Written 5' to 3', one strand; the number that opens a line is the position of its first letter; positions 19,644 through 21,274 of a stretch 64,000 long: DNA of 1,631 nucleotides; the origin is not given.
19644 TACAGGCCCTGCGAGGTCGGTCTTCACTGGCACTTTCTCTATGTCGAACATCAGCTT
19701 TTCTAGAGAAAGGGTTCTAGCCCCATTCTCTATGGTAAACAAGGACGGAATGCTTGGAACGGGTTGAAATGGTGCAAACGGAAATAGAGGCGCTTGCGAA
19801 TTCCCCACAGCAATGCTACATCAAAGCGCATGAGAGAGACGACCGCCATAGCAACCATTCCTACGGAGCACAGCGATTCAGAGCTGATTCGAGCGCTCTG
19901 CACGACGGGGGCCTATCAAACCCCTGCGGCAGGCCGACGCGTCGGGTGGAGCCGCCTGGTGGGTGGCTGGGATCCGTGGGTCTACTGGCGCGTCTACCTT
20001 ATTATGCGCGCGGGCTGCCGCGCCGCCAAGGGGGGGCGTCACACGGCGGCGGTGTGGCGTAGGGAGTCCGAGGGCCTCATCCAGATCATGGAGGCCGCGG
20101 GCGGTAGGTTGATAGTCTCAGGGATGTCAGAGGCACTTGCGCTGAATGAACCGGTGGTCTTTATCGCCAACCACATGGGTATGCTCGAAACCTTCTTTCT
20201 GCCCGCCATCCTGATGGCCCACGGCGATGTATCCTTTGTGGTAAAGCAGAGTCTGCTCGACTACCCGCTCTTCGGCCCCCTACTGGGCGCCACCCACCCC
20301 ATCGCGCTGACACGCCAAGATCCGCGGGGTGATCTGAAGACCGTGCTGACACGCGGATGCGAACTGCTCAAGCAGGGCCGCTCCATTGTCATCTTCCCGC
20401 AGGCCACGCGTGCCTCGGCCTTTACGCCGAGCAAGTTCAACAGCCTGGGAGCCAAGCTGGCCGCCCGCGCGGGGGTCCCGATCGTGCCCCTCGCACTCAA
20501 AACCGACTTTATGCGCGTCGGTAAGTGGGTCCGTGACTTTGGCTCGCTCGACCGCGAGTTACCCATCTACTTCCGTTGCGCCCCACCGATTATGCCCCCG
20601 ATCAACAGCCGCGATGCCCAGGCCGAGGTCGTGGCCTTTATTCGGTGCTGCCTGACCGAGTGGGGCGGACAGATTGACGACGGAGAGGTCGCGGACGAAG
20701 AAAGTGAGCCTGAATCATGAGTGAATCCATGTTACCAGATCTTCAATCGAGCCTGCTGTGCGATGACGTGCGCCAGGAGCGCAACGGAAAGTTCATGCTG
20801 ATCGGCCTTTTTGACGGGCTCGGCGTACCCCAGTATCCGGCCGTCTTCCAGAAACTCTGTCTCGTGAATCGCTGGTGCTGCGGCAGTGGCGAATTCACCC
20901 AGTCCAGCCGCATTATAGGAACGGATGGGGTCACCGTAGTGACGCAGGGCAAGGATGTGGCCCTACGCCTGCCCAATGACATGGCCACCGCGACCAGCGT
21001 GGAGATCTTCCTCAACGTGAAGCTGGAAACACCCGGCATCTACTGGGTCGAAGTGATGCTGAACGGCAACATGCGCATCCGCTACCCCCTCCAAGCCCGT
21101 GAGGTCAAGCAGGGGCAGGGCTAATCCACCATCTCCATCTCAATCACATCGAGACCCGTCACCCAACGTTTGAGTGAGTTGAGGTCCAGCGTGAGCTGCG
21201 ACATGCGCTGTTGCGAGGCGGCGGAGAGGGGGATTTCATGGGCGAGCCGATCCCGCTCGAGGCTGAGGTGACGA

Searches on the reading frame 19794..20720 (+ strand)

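Call 3: search_protein_families(library=pfam, proteins=[window:19794-20720:+], max_evalue=0.01)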
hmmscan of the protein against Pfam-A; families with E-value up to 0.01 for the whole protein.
window:19794-20720:+ (308 aa): 1 family
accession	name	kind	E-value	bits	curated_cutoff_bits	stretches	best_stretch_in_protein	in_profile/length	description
PF01553.26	Acyltransferase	-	3.3e-17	63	23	1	113-235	8-131/132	Acyltransferase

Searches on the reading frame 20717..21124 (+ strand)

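Call 3: search_protein_families(library=pfam, proteins=[window:20717-21124:+], max_evalue=0.01)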
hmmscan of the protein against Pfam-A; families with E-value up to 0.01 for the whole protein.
window:20717-21124:+ (135 aa): 1 family
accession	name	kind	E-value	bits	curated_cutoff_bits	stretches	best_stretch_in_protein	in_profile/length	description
PF22091.2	DUF6941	-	6e-24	85.2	27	1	10-127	1-124/125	Family of unknown function (DUF6941)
